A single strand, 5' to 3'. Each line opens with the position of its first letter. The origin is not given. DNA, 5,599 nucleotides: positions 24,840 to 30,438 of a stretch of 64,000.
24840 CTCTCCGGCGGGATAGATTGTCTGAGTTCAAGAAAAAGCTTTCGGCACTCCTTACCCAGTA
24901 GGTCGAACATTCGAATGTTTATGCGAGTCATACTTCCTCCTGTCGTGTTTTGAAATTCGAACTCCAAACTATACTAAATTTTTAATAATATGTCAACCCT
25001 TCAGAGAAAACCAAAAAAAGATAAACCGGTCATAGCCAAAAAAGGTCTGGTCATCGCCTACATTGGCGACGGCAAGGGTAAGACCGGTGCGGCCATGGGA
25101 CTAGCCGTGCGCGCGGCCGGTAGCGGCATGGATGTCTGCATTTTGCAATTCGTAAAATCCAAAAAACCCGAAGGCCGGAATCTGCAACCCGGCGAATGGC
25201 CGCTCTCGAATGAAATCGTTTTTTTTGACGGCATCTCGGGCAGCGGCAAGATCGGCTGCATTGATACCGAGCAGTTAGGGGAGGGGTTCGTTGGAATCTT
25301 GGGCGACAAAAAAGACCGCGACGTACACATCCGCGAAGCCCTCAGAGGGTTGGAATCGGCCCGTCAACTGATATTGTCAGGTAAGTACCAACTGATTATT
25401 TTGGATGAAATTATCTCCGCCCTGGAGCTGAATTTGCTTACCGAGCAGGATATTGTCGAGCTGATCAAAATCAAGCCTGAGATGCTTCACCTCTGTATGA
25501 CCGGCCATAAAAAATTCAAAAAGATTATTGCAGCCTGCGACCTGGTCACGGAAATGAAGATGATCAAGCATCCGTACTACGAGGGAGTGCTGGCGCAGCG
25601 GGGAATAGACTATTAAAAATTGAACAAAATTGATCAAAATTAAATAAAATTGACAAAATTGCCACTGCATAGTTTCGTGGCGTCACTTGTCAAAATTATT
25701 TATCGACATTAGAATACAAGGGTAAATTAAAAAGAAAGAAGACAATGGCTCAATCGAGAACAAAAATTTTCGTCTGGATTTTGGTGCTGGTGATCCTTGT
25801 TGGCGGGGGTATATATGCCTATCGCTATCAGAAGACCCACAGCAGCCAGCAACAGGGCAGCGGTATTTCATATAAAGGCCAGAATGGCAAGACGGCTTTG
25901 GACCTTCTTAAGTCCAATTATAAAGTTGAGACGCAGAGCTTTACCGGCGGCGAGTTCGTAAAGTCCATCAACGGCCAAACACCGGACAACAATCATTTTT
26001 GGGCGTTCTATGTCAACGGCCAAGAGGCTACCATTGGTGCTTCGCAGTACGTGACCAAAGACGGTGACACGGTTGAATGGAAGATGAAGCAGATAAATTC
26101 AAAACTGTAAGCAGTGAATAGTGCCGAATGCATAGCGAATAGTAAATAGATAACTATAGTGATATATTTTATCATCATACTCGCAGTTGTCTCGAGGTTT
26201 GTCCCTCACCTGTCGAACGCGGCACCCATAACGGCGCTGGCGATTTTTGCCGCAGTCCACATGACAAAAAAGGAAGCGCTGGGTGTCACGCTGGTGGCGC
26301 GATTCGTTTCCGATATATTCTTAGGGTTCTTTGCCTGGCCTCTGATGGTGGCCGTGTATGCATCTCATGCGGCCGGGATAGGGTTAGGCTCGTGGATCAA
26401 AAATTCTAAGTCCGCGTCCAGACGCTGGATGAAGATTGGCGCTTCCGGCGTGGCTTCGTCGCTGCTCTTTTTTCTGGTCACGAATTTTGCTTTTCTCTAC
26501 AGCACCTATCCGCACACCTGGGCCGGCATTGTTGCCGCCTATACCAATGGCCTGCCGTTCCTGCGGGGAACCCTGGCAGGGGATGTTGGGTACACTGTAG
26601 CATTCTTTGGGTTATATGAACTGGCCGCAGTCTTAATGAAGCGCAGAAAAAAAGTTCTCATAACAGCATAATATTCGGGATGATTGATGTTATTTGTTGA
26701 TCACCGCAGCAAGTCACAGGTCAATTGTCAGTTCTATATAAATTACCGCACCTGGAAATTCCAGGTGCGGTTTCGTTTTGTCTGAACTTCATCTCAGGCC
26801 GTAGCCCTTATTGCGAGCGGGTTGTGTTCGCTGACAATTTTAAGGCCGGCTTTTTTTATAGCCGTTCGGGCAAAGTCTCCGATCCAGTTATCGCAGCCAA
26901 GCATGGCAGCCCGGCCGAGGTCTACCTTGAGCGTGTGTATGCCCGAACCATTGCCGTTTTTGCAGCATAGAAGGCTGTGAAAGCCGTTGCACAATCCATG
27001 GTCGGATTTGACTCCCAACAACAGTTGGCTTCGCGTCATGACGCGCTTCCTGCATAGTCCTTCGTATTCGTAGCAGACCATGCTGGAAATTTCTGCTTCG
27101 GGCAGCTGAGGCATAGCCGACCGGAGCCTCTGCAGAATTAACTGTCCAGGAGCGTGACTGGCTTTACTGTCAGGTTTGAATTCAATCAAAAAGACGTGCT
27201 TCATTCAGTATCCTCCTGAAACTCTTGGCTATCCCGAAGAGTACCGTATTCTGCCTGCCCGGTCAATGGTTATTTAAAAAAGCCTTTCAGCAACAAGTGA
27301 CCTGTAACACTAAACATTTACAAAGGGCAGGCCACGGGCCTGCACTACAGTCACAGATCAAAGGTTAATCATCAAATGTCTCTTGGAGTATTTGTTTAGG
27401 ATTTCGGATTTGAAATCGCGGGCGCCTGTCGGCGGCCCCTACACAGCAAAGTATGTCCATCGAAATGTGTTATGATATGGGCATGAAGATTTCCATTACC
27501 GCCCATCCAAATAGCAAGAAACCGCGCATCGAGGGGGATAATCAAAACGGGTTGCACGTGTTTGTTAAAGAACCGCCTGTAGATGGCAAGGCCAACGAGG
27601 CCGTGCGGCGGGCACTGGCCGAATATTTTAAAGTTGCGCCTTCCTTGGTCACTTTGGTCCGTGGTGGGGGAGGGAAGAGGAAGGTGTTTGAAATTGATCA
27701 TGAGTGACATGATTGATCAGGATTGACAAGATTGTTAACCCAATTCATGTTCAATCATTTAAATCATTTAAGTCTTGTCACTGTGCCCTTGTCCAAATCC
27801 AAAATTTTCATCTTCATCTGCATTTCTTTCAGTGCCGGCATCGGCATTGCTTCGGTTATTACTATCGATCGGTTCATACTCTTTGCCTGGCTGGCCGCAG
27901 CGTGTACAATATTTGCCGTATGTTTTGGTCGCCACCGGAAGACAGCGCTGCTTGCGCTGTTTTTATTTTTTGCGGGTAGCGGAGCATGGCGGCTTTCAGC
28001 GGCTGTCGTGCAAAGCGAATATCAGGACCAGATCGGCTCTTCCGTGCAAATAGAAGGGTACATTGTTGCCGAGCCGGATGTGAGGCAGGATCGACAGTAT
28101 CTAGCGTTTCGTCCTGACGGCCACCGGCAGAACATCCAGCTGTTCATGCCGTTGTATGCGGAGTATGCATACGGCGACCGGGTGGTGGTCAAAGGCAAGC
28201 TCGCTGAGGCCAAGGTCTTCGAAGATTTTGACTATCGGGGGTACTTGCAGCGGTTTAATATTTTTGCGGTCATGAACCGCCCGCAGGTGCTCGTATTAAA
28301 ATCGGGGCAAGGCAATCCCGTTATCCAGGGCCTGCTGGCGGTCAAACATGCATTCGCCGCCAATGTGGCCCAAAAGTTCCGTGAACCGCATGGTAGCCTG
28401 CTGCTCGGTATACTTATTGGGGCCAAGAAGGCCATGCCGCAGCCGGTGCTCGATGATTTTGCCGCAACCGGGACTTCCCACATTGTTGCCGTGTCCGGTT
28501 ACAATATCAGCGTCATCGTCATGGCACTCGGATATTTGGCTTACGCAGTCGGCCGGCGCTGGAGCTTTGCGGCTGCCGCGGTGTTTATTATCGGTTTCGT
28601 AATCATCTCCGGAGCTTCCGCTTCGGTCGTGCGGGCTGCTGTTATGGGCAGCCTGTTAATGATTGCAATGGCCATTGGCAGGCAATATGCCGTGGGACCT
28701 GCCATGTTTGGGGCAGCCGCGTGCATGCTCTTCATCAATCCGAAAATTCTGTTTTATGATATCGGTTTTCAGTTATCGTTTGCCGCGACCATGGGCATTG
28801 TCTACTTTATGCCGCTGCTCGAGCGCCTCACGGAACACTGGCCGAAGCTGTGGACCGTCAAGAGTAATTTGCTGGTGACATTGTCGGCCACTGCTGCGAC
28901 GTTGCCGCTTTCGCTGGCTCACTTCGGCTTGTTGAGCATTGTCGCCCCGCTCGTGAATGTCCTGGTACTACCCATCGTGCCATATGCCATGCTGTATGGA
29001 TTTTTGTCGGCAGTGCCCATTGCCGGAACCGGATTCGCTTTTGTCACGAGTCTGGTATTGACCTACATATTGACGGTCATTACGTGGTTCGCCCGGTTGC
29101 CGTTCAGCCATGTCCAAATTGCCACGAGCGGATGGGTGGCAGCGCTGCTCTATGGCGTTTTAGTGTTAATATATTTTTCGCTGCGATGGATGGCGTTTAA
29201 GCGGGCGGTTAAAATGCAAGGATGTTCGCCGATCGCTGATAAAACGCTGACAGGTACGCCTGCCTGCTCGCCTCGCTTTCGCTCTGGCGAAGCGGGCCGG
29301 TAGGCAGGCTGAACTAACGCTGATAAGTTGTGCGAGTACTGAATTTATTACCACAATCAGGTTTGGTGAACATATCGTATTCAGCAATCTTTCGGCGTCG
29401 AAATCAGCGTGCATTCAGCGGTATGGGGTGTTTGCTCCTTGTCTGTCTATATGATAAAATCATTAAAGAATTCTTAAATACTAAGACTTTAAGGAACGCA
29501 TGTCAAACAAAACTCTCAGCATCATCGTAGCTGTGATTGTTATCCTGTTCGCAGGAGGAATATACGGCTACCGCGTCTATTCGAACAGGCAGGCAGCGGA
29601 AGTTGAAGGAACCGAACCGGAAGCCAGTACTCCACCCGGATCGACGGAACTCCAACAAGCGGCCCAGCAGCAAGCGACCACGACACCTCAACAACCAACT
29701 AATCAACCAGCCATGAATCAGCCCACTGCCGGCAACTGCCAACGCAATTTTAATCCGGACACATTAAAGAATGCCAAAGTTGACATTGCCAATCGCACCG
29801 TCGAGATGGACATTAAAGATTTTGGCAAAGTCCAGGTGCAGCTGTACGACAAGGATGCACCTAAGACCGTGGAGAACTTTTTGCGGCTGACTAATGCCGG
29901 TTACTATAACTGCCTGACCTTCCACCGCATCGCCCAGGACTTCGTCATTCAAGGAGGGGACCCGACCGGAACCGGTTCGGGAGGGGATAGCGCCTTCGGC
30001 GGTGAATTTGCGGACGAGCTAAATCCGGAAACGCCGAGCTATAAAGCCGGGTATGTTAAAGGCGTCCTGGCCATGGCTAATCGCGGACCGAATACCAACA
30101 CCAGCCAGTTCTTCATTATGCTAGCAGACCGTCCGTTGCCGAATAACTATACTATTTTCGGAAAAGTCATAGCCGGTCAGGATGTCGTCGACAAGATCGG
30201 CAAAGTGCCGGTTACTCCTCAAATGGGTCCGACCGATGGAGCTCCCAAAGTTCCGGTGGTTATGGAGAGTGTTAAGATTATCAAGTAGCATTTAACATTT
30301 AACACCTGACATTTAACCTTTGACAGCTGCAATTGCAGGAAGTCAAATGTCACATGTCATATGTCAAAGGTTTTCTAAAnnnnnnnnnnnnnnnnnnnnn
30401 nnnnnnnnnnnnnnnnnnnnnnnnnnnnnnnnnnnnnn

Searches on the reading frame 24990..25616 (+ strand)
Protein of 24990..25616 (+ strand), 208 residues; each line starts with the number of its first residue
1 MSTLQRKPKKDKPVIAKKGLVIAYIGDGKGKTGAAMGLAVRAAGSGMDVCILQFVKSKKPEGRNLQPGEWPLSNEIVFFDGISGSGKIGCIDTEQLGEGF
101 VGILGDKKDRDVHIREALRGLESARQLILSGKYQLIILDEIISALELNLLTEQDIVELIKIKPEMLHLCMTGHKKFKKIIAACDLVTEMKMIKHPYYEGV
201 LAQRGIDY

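Call 81: search_protein_families(library=pfam, proteins=[window:24990-25616:+], max_evalue=0.0001)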
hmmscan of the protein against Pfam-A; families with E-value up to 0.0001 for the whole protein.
window:24990-25616:+ (208 aa): 1 family
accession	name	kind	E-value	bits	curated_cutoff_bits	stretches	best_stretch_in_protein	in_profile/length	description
PF02572.21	CobA_CobO_BtuR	-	4.2e-51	174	25.7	1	17-208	1-172/172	ATP:corrinoid adenosyltransferase BtuR/CobO/CobP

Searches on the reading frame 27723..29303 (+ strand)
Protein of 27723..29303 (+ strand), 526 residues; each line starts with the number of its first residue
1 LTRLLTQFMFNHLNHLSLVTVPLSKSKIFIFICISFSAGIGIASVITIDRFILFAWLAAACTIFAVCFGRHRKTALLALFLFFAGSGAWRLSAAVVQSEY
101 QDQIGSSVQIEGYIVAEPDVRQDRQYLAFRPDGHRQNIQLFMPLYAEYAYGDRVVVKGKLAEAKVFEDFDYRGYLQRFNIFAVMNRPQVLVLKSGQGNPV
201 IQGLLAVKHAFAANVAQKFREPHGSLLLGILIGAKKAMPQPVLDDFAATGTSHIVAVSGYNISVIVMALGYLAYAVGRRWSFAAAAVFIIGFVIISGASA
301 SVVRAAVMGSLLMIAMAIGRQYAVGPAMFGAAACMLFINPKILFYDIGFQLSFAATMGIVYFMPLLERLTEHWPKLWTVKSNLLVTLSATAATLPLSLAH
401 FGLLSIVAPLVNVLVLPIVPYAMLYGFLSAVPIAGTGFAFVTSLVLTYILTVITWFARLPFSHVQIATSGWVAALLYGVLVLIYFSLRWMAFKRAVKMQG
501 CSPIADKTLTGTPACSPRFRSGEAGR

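Call 81: search_protein_families(library=pfam, proteins=[window:27723-29303:+], max_evalue=0.0001)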
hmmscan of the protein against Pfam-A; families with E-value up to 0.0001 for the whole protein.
window:27723-29303:+ (526 aa): 2 families
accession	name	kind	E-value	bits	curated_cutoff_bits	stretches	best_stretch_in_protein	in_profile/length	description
PF03772.21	Competence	-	1.5e-49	169.3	23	1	231-489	2-268/270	Competence protein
PF13567.11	DUF4131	-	9.8e-18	64.8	31.6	1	53-185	8-158/165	Domain of unknown function (DUF4131)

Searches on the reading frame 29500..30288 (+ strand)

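Call 81: search_protein_families(library=pfam, proteins=[window:29500-30288:+], max_evalue=0.0001)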
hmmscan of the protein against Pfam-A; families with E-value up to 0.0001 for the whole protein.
window:29500-30288:+ (262 aa): 1 family
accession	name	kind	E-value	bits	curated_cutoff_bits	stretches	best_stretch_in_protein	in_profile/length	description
PF00160.26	Pro_isomerase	-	3.7e-42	144.7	21.7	1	101-259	2-158/159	Cyclophilin type peptidyl-prolyl cis-trans isomerase/CLD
